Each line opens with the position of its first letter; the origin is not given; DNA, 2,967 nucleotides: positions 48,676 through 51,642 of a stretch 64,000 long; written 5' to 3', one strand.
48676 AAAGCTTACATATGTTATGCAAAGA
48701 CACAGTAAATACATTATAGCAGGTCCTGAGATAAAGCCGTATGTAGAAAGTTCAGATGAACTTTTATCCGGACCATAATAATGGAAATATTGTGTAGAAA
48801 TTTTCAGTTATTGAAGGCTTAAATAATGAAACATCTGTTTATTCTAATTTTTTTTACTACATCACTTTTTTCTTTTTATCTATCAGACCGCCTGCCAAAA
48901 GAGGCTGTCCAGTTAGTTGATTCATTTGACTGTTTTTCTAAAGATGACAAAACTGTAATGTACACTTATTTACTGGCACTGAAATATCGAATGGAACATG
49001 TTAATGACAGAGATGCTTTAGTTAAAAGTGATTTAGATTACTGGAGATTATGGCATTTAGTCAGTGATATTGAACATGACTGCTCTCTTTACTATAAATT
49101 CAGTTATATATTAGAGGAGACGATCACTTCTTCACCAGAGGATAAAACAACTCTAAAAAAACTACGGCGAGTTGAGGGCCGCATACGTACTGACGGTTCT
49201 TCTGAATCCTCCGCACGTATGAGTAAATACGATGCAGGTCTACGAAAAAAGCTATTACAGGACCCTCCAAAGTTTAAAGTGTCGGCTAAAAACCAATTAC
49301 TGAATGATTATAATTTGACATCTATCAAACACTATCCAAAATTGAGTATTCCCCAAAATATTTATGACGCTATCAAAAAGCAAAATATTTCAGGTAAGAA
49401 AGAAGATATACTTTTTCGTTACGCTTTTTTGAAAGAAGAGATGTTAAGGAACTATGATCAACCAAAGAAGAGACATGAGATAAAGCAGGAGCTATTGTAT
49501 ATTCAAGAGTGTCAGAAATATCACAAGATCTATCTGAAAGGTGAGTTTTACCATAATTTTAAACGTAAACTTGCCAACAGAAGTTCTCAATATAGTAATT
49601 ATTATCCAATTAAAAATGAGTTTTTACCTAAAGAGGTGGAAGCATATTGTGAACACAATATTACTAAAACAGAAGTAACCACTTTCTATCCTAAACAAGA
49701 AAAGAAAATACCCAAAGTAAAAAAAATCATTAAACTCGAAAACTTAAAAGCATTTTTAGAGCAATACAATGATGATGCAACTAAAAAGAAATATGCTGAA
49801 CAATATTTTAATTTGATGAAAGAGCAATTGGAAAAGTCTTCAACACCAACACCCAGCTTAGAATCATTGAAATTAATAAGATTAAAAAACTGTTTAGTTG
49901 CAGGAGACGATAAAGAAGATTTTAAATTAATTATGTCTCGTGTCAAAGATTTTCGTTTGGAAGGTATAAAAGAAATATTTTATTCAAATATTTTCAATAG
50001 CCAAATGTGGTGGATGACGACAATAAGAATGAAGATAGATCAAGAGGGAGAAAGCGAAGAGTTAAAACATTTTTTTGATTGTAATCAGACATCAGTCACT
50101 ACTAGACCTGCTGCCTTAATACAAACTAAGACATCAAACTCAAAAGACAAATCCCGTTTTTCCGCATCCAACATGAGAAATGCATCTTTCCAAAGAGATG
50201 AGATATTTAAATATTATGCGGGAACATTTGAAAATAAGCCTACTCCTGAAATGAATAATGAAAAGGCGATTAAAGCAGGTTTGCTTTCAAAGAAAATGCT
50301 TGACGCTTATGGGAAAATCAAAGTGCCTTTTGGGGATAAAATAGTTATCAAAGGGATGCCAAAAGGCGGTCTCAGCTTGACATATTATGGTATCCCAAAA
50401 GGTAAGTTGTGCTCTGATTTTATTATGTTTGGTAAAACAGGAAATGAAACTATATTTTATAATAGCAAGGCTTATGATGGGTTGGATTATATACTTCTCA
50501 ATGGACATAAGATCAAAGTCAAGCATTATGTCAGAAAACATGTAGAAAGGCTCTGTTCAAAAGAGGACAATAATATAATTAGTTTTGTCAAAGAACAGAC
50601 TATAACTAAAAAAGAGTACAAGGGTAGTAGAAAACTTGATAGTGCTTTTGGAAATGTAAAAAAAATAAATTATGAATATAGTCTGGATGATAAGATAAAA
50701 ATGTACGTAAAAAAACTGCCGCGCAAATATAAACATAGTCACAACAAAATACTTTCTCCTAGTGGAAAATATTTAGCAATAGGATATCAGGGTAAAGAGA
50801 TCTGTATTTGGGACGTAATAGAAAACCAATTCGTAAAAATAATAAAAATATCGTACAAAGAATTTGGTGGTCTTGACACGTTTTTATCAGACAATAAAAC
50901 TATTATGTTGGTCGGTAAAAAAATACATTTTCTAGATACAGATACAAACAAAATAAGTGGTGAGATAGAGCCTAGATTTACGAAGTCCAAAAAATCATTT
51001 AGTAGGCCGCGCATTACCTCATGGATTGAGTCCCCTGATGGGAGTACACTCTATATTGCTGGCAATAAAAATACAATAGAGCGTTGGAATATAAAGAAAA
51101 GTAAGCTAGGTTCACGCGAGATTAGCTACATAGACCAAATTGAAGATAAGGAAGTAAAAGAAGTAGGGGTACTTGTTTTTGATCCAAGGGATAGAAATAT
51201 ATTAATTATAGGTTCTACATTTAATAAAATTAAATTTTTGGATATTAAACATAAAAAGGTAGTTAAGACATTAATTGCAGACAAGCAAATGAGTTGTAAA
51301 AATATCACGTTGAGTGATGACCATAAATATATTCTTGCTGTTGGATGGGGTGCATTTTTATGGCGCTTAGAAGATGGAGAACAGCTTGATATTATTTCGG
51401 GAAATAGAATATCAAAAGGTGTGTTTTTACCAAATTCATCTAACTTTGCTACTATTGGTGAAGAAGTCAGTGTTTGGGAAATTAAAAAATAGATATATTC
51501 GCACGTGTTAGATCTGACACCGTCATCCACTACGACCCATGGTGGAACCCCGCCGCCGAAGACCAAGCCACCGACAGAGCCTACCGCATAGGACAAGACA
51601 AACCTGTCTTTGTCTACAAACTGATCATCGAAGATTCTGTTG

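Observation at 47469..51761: The 3' end of the SNF2 helicase gene is duplicated around a 3.8-kb AT-rich insertion; the displaced copy is missing from the ORF track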

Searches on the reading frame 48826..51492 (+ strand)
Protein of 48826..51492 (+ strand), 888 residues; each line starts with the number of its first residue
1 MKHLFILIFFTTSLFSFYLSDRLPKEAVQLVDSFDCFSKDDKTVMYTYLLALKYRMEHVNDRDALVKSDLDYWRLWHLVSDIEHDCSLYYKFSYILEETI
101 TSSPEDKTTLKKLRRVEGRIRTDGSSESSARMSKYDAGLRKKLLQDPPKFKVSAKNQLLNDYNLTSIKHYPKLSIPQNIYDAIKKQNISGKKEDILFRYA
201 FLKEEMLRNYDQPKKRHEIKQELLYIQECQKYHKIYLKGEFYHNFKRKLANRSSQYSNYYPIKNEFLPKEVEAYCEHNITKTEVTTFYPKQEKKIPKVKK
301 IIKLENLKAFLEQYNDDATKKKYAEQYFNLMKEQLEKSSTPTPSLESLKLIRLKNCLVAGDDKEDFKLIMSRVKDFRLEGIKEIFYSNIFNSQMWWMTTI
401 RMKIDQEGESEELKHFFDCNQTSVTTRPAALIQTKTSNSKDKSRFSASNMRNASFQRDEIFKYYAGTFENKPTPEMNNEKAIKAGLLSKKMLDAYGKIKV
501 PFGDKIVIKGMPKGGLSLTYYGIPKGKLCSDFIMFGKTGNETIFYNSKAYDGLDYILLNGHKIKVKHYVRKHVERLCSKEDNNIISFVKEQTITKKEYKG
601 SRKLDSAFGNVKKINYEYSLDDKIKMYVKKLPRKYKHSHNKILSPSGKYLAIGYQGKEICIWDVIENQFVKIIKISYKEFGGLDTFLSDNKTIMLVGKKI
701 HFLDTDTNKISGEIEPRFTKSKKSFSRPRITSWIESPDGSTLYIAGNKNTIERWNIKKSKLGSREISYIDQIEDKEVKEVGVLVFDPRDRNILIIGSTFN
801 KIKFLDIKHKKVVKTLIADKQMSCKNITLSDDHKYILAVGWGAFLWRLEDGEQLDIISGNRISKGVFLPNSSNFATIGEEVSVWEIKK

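Call 4: search_protein_families(library=pfam, proteins=[window:48826-51492:+])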
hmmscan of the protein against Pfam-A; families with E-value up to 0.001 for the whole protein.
window:48826-51492:+ (888 aa): 9 families
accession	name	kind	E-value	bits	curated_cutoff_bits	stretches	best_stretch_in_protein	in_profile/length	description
PF24807.1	WD40_CDC20-Fz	-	1.1e-10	41.8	200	1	644-878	60-284/292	CDC20/Fizzy WD40 domain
PF25174.1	Beta-prop_THOC3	-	3.4e-09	36.6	305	1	736-850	97-202/272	THOC3 beta-propeller domain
PF24814.1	WD40_Prp19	-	2.5e-06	27.2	320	0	776-887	134-248/281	Prp19 WD40 domain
PF24817.1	WD40_WDHD1_1st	-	3e-06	27.1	109.9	0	643-674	230-261/291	WDHD1 first WD40 domain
PF25173.1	Beta-prop_WDR3_1st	-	3e-05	24.2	154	0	729-838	73-172/184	WDR3 first beta-propeller domain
PF25171.1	Beta-prop_WDR36-Utp21_1st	-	9.1e-05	22.4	80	0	746-879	127-256/266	WDR36/Utp21 first beta-propeller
PF23393.2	Beta-prop_WDR90_POC16_2nd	-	0.00016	21.5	60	0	766-885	168-291/291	WDR90/POC16, second beta-propeller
PF25175.1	Beta-prop_WDR5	-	0.00031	20.5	250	1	642-870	17-230/296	WDR5 beta-propeller domain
PF12894.13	ANAPC4_WD40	-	0.00098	19.8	22.9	0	773-827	34-83/91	Anaphase-promoting complex subunit 4 WD40 domain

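Call 5: search_protein_families(library=padloc, proteins=[window:48826-51492:+])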
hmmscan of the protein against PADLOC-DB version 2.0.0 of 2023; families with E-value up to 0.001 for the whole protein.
window:48826-51492:+ (888 aa): 0 families

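Call 12: search_protein_families(library=ncbifam, proteins=[window:48826-51492:+])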
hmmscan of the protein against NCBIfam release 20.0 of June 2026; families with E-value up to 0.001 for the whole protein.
window:48826-51492:+ (888 aa): 0 families

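Call 28: find_homologous_proteins(query=window:48826-51492:+, max_evalue=0.001)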
Query window:48826-51492:+ (888 aa): 67 proteins with E <= 0.001 among 8000 candidates.
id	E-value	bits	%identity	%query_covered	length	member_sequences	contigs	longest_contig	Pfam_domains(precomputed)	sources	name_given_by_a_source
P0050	0.0e+0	2008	100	100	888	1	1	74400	PF23393.3,PF25174.2,PF24814.2,PF23381.2,PF24807.2,PF25175.2,PF24817.2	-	-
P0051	0.0e+0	1399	69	100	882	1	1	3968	PF23393.3,PF25174.2,PF24814.2,PF24805.2,PF23381.2,PF25173.2,PF25171.2,PF24807.2,PF25175.2,PF24817.2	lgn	-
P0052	0.0e+0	1323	66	100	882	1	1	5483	PF25174.2,PF25172.2,PF24814.2,PF23381.2,PF25173.2,PF25171.2,PF24807.2,PF25175.2,PF24817.2,PF23414.2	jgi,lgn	-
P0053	0.0e+0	1281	64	100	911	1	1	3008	PF25168.2,PF23775.2,PF25174.2,PF24814.2,PF24805.2,PF23381.2,PF25173.2,PF25171.2,PF12894.14,PF25175.2,PF24817.2,PF24796.2,PF24780.2,PF23393.3,PF25172.2,PF24807.2,PF00400.39,PF23098.2,PF23414.2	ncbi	-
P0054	0.0e+0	1091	57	100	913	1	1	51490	PF23393.3,PF23775.2,PF25174.2,PF24814.2,PF23381.2,PF25173.2,PF25171.2,PF24807.2,PF25175.2,PF24817.2,PF23414.2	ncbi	ncbi:WD40 repeat domain-containing protein [Sulfurimonas sp.]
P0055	0.0e+0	1088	56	98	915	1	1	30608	PF25174.2,PF24814.2,PF23381.2,PF25173.2,PF25171.2,PF12894.14,PF13570.14,PF25175.2,PF24817.2,PF24780.2,PF23409.2,PF25172.2,PF24807.2,PF23414.2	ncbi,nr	ncbi:MAG: hypothetical protein U9R13_00635 [Campylobacterota bacterium]|nr:hypothetical protein [Cam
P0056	0.0e+0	1074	56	98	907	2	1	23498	PF25168.2,PF25174.2,PF24814.2,PF24805.2,PF23381.2,PF21029.4,PF25173.2,PF25171.2,PF12894.14,PF25175.2,PF24817.2,PF24780.2,PF25172.2,PF24807.2,PF00400.39,PF23414.2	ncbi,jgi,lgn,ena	-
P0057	0.0e+0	1056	55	100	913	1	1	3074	PF25168.2,PF25174.2,PF24814.2,PF24805.2,PF23381.2,PF25173.2,PF25171.2,PF12894.14,PF25175.2,PF24817.2,PF24780.2,PF23409.2,PF25172.2,PF24807.2,PF00400.39,PF23414.2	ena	-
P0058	0.0e+0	1036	55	98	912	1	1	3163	PF25168.2,PF23410.5,PF25174.2,PF24814.2,PF23381.2,PF25173.2,PF25171.2,PF12894.14,PF13570.14,PF25175.2,PF24817.2,PF24780.2,PF23409.2,PF25172.2,PF08662.18,PF24807.2,PF00400.39,PF23414.2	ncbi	-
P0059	0.0e+0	1026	55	98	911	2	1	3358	PF25168.2,PF25174.2,PF24814.2,PF23381.2,PF25173.2,PF25171.2,PF12894.14,PF25175.2,PF24817.2,PF24796.2,PF23409.2,PF25172.2,PF24807.2,PF00400.39,PF23414.2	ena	-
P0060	0.0e+0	1014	50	100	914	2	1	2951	PF25168.2,PF25174.2,PF24814.2,PF24805.2,PF23381.2,PF25173.2,PF12894.14,PF25175.2,PF24817.2,PF24796.2,PF24780.2,PF25172.2,PF24807.2,PF00400.39,PF23414.2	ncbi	-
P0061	1.2e-287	975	51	100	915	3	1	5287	PF25168.2,PF25174.2,PF25172.2,PF24814.2,PF23381.2,PF25173.2,PF24807.2,PF25175.2,PF02239.23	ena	-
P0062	1.3e-284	965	51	100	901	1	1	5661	PF25168.2,PF25174.2,PF24814.2,PF23381.2,PF21029.4,PF25173.2,PF25171.2,PF12894.14,PF25175.2,PF24817.2,PF24780.2,PF25172.2,PF24807.2,PF23414.2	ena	-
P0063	5.6e-279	946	50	99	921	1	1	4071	PF23393.3,PF25174.2,PF25172.2,PF24814.2,PF24805.2,PF23381.2,PF25173.2,PF24807.2,PF25175.2,PF24817.2,PF23414.2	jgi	-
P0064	4.6e-277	940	52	100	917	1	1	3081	PF25168.2,PF23775.2,PF25174.2,PF24814.2,PF24105.2,PF23381.2,PF25173.2,PF25171.2,PF25175.2,PF24817.2,PF24796.2,PF23409.2,PF23393.3,PF25172.2,PF25391.2,PF24807.2,PF00400.39,PF23756.2,PF23414.2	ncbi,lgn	-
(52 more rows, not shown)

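Call 29: find_encoding_contigs(protein=P0052, flank=10000, max_places=3)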
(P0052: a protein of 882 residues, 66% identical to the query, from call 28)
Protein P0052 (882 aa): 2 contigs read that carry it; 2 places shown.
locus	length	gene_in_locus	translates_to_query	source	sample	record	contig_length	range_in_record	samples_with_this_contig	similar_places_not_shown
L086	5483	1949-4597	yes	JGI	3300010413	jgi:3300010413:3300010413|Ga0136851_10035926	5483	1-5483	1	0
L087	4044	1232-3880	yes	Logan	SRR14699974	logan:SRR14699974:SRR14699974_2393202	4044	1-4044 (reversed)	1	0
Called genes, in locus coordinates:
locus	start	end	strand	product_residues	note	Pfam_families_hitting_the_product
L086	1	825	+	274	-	?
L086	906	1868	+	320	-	-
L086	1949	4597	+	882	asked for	PF24817:WD40_WDHD1_1st (faint), PF23414:Beta-prop_EML_2 (faint), PF24807:WD40_CDC20-Fz, PF24814:WD40_Prp19 (faint), PF25171:Beta-prop_WDR36-Utp21_1st (weak), PF25175:Beta-prop_WDR5 (weak), PF23381:Beta-prop_IFT122_1st, PF25174:Beta-prop_THOC3 (weak), +2 more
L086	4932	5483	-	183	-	?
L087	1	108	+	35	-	?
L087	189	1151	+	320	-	-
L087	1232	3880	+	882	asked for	PF24817:WD40_WDHD1_1st (faint), PF23414:Beta-prop_EML_2 (faint), PF24807:WD40_CDC20-Fz, PF24814:WD40_Prp19 (faint), PF25171:Beta-prop_WDR36-Utp21_1st (weak), PF25175:Beta-prop_WDR5 (weak), PF23381:Beta-prop_IFT122_1st, PF25174:Beta-prop_THOC3 (weak), +2 more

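Call 30: find_encoding_contigs(protein=P0054, flank=10000, max_places=3)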
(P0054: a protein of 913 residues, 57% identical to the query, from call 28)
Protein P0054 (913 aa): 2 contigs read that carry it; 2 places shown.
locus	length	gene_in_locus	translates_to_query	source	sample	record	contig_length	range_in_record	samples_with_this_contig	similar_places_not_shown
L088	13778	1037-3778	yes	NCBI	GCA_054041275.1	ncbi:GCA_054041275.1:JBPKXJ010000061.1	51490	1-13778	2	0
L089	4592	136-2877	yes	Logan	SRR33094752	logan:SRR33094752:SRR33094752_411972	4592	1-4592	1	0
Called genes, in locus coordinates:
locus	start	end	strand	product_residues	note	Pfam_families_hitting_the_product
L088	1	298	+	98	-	?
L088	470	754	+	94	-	PF04365:BrnT_toxin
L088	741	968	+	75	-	PF12441:CopG_antitoxin, PF14384:BrnA_antitoxin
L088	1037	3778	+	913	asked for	PF24817:WD40_WDHD1_1st (weak), PF25174:Beta-prop_THOC3 (weak), PF25175:Beta-prop_WDR5 (weak), PF24807:WD40_CDC20-Fz, PF25171:Beta-prop_WDR36-Utp21_1st, PF23775:Beta-prop_RIG_2nd (weak), PF24814:WD40_Prp19 (weak), PF25174:Beta-prop_THOC3, +4 more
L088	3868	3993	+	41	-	-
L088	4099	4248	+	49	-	-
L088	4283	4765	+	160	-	PF00665:rve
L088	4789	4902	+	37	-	PF13333:rve_2 (weak)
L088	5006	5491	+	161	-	-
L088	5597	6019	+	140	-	PF13160:DUF3995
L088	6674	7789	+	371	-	PF02275:CBAH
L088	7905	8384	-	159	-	PF13664:DUF4149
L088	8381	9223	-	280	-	PF17827:PrmC_N, PF05175:MTS, PF05971:Methyltransf_10 (weak), PF06325:PrmA (weak), PF12847:Methyltransf_18, PF01170:UPF0020 (weak), PF13847:Methyltransf_31, PF13649:Methyltransf_25, +3 more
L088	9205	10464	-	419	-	PF16491:Peptidase_M48_N, PF05569:Peptidase_M56 (weak), PF01435:Peptidase_M48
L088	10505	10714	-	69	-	-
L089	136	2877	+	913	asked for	PF24817:WD40_WDHD1_1st (weak), PF25174:Beta-prop_THOC3 (weak), PF25175:Beta-prop_WDR5 (weak), PF24807:WD40_CDC20-Fz, PF25171:Beta-prop_WDR36-Utp21_1st, PF23775:Beta-prop_RIG_2nd (weak), PF24814:WD40_Prp19 (weak), PF25174:Beta-prop_THOC3, +4 more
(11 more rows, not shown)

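Call 31: find_encoding_contigs(protein=P0055, flank=10000, max_places=3)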
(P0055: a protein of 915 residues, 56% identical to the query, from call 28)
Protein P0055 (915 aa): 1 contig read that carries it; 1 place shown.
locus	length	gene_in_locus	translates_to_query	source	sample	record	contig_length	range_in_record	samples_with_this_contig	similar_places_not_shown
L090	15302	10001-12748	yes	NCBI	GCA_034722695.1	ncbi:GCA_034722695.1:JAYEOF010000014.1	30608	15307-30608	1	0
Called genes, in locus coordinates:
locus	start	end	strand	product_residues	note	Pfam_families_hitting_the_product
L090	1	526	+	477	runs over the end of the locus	PF02955:GSH-S_ATP (weak), PF08443:RimK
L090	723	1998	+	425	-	PF00246:Peptidase_M14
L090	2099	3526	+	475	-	-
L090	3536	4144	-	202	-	PF03942:DTW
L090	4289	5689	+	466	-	-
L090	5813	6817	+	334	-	PF00158:Sigma54_activat (faint), PF00004:AAA (weak), PF07726:AAA_3, PF07728:AAA_5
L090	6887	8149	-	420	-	PF00939:Na_sulph_symp, PF02040:ArsB, PF03600:CitMHS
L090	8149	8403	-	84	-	-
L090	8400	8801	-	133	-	PF01451:LMWPc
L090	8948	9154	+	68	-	-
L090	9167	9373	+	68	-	-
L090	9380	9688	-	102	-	PF01022:HTH_5, PF12840:HTH_20 (weak)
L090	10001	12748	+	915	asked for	PF25174:Beta-prop_THOC3, PF25175:Beta-prop_WDR5 (weak), PF23381:Beta-prop_IFT122_1st, PF24807:WD40_CDC20-Fz, PF25175:Beta-prop_WDR5, PF25172:Beta-prop_WDR3_2nd (weak), PF24814:WD40_Prp19 (weak), PF25174:Beta-prop_THOC3 (weak), +8 more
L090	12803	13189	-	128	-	PF26610:YbbD_head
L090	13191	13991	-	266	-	PF00950:ABC-3, PF01032:FecCD (weak)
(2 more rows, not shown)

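Call 36: find_related_loci(query=A2, collection=metagenome_contigs, flank=10000)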
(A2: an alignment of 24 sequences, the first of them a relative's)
Query A2 (888 aa) in metagenome_contigs; peptide patterns used: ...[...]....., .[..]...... (x = any residue, [..] = any of these).
184 stretches matched a pattern; 14 encode a relative of the query (tblastn E <= 1e-3); 14 distinct loci.
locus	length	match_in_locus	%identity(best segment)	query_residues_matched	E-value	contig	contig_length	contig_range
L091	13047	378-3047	56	18-887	0e+0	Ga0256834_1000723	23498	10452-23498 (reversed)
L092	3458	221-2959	51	1-887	0e+0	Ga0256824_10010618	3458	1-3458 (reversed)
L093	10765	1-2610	48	42-887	0e+0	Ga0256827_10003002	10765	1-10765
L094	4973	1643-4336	43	20-886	0e+0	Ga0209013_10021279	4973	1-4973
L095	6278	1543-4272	37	5-886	1e-177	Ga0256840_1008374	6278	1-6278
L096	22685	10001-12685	38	19-884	4e-172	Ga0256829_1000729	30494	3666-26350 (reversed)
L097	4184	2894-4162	62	1-422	7e-163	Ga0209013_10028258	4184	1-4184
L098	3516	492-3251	32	1-884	6e-160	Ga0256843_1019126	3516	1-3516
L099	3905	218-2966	61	1-888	0e+0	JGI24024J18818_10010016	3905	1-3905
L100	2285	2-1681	47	352-888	7e-152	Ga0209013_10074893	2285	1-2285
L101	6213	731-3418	41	4-887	4e-125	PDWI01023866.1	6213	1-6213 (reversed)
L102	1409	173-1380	57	18-422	2e-132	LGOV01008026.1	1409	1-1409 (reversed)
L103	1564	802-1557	57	1-252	8e-95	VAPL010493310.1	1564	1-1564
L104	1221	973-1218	61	4-86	3e-26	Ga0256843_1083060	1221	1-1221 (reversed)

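Call 38: find_encoding_contigs(protein=P0051, flank=10000, max_places=5)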
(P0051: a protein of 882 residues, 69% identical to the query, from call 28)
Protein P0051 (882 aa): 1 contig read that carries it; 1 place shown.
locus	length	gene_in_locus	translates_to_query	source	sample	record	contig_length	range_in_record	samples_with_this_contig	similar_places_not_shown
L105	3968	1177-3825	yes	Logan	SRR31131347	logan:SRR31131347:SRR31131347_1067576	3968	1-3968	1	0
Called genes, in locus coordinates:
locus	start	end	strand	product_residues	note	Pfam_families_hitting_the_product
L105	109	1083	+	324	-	-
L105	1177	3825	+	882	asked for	PF24805:EIF3I (faint), PF25173:Beta-prop_WDR3_1st (faint), PF24814:WD40_Prp19 (faint), PF25171:Beta-prop_WDR36-Utp21_1st (faint), PF24807:WD40_CDC20-Fz, PF23381:Beta-prop_IFT122_1st, PF25174:Beta-prop_THOC3 (weak), PF23393:Beta-prop_WDR90_POC16_2nd (weak), +2 more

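Call 58: search_protein_families(library=phrogs, proteins=[window:48826-51492:+], max_evalue=0.01)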
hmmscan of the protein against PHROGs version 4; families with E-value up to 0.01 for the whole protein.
window:48826-51492:+ (888 aa): 0 families

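Call 64: search_dna_similar(query=window:48826-51492:+, collection=plasmids, mode=protein, max_rows=10)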
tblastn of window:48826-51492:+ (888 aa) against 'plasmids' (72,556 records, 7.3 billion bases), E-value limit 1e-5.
No match.

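Call 66: predict_structure(alignment_id=A2)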
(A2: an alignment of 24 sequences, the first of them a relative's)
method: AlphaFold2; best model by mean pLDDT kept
length: 888 residues; sequences in the alignment: 24
mean_pLDDT: 82.3   pTM: 0.50
mean pLDDT of the five models: 82.3, 81.6, 81.3, 80.9, 78.4
residues with pLDDT >= 90: 282; 70-90: 477; 50-70: 83; < 50: 46
segments of 3 or more residues with pLDDT < 50: 7-15, 260-266, 424-442
pLDDT, mean of each block of 10 residues (from residue 1): 49 60 91 91 94 91 83 87 76 81 81 77 61 84 87 82 89 91 87 91 91 83 85 80 86 61 51 76 85 63 88 89 90 82 80 85 86 84 83 83 65 73 44 32 69 87 89 92 87 87 93 94 91 68 75 90 87 91 92 78 86 77 55 74 86 86 84 83 89 91 90 88 66 92 91 88 84 86 92 94 92 92 93 92 93 91 86 85 88
secondary structure, 60 per line:
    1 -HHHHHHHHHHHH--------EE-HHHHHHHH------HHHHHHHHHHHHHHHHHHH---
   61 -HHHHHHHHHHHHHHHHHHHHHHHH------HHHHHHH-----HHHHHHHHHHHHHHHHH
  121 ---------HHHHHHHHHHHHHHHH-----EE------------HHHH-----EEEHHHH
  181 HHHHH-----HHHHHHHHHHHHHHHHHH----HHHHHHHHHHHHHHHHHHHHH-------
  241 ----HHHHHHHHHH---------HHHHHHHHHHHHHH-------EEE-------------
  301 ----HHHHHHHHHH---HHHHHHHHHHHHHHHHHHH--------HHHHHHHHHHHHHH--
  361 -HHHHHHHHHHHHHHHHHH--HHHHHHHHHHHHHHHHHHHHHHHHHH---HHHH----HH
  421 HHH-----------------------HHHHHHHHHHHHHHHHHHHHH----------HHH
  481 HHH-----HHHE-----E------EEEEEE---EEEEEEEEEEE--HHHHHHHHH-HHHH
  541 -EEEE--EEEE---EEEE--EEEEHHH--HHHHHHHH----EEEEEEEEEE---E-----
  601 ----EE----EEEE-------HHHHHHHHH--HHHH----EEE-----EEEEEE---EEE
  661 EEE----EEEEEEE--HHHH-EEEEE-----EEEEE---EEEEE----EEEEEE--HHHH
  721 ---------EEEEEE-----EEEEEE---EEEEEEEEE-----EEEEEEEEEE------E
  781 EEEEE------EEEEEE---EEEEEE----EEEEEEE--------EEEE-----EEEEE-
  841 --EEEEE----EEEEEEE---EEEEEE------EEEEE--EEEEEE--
elements in order (helices of 4 or more, strands of 3 or more residues): H2-13 H25-32 H39-57 H62-85 H92-98 H104-120 H130-145 H165-168 E174-176 H177-185 H191-208 H213-233 H245-254 H264-277 E285-287 H305-314 H318-336 H345-358 H362-379 H382-407 H411-414 H419-423 H447-467 H478-483 E505-510 E514-524 H527-535 H537-540 E542-545 E548-551 E555-558 E561-564 H570-577 E582-591 E611-614 H622-630 H633-636 E641-643 E649-654 E658-663 E668-674 H677-680 E682-686 E692-696 E700-704 E709-714 H717-720 E730-735 E741-746 E750-758 E764-773 E780-785 E792-797 E801-806 E811-817 E826-829 E835-839 E843-847 E852-858 E862-867 E874-878 E881-886

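Call 67: search_dna_similar(query=window:48826-51492:+, collection=phages, mode=protein, max_rows=10)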
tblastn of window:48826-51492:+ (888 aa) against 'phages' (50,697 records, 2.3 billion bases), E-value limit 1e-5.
No match.
